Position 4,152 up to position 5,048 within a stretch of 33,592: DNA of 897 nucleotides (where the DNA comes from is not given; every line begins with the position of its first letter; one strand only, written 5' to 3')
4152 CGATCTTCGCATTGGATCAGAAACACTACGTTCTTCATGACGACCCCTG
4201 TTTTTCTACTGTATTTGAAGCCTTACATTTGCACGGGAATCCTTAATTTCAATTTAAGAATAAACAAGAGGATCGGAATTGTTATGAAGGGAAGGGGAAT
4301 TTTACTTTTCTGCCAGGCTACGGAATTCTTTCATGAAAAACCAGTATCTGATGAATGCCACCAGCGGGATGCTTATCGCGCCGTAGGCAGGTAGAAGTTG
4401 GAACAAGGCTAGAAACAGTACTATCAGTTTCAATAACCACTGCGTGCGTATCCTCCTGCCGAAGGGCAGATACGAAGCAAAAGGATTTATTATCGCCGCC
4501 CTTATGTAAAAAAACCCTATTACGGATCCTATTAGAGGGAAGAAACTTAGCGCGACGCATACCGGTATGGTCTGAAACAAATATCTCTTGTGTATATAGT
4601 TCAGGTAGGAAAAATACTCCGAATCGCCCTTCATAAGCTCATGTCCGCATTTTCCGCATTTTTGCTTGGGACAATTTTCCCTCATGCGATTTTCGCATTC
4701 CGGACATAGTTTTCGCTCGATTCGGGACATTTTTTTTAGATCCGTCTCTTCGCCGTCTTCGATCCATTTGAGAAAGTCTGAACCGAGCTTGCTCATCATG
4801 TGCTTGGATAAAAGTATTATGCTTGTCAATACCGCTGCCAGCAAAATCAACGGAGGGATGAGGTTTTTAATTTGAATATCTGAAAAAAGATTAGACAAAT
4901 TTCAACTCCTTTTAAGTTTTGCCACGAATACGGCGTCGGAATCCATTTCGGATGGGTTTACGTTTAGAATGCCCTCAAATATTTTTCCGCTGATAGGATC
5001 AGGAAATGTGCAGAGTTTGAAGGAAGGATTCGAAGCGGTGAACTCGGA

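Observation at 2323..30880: Highly iterated interrupted palindrome TGCGA-N3-TCGCA scattered through genes in several frames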

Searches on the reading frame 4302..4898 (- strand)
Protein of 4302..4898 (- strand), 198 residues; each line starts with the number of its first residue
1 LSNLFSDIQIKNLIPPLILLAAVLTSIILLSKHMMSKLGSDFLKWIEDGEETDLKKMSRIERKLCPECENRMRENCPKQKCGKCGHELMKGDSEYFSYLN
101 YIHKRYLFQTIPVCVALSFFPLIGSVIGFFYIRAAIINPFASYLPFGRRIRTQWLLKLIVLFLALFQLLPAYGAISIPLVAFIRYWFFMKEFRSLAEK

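Call 22: search_protein_families(library=pfam, proteins=[window:4302-4898:-])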
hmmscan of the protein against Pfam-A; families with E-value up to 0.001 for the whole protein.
window:4302-4898:- (198 aa): 0 families

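Call 91: search_protein_families(library=ncbifam, proteins=[window:4302-4898:-], max_evalue=0.01)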
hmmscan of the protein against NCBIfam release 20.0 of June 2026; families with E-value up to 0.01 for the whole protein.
window:4302-4898:- (198 aa): 1 family
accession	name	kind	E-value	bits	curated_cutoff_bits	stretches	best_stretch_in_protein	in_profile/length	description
NF001669.0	PRK00432.1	equivalog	0.0021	18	54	1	59-86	23-51/58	30S ribosomal protein S27ae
